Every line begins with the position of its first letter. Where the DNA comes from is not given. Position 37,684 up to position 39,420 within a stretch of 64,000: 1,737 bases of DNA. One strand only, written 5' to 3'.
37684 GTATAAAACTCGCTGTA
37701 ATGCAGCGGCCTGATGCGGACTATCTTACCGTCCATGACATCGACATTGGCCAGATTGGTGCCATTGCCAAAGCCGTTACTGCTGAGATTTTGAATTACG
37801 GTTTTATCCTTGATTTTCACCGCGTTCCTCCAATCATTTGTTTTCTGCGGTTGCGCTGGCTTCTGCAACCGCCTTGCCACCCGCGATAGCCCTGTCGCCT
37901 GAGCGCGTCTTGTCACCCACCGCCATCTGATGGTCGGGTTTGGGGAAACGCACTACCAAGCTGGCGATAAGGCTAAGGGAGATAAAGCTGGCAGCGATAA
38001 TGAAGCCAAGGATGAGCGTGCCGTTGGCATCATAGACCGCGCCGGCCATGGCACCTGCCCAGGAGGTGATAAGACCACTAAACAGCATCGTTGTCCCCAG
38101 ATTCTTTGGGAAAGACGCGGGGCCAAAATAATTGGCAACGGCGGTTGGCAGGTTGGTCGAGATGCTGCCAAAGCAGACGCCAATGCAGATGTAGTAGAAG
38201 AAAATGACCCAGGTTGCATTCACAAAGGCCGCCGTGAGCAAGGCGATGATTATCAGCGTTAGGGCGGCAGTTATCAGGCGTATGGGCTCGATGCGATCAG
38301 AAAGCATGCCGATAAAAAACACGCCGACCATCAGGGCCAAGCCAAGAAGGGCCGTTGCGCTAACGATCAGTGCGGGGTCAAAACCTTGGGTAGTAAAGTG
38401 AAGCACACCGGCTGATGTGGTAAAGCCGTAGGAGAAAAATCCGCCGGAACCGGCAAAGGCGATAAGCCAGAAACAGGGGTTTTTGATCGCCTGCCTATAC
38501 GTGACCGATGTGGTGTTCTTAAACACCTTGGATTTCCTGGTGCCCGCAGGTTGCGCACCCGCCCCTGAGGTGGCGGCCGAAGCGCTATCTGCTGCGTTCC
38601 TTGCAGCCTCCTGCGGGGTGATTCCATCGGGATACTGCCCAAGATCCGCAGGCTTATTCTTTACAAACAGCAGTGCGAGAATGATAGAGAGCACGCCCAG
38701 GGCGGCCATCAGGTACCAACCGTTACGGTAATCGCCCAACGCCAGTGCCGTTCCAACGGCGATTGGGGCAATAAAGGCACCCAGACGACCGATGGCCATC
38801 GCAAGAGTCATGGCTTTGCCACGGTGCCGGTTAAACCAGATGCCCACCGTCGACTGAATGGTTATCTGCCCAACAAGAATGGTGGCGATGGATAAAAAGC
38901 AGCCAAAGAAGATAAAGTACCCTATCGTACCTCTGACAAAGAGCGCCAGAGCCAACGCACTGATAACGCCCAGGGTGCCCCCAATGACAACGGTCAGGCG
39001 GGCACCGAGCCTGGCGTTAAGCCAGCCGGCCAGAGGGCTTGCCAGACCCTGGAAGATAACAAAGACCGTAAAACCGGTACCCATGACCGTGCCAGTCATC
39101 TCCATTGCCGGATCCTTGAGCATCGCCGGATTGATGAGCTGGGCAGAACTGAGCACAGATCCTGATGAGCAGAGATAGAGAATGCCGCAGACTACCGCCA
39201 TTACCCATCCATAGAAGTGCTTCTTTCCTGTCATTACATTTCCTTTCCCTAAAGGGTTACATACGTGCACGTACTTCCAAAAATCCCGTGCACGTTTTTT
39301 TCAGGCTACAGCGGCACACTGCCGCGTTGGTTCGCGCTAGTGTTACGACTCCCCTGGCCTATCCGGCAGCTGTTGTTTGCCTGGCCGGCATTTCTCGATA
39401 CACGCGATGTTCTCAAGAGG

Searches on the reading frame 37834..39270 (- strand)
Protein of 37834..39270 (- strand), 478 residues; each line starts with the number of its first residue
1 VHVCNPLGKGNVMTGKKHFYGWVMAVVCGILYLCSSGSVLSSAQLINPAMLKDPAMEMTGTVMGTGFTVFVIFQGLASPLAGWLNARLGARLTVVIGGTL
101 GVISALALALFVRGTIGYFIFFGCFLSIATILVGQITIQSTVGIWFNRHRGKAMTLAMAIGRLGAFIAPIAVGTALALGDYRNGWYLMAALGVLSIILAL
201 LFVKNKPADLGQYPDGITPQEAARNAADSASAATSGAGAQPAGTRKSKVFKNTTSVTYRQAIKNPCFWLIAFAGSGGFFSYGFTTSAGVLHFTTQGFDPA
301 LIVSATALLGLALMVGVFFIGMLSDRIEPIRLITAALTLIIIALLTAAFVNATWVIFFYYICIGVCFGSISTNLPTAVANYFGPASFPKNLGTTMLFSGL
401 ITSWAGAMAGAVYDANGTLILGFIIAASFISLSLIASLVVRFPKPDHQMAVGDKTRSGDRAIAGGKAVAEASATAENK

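Call 57: search_protein_families(library=pfam, proteins=[window:37834-39270:-], max_evalue=0.001)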
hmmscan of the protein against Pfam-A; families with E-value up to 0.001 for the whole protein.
window:37834-39270:- (478 aa): 1 family
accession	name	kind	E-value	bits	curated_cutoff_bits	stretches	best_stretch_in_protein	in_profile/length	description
PF07690.21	MFS_1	-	1.1e-33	117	33.4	1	43-405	12-342/347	Major Facilitator Superfamily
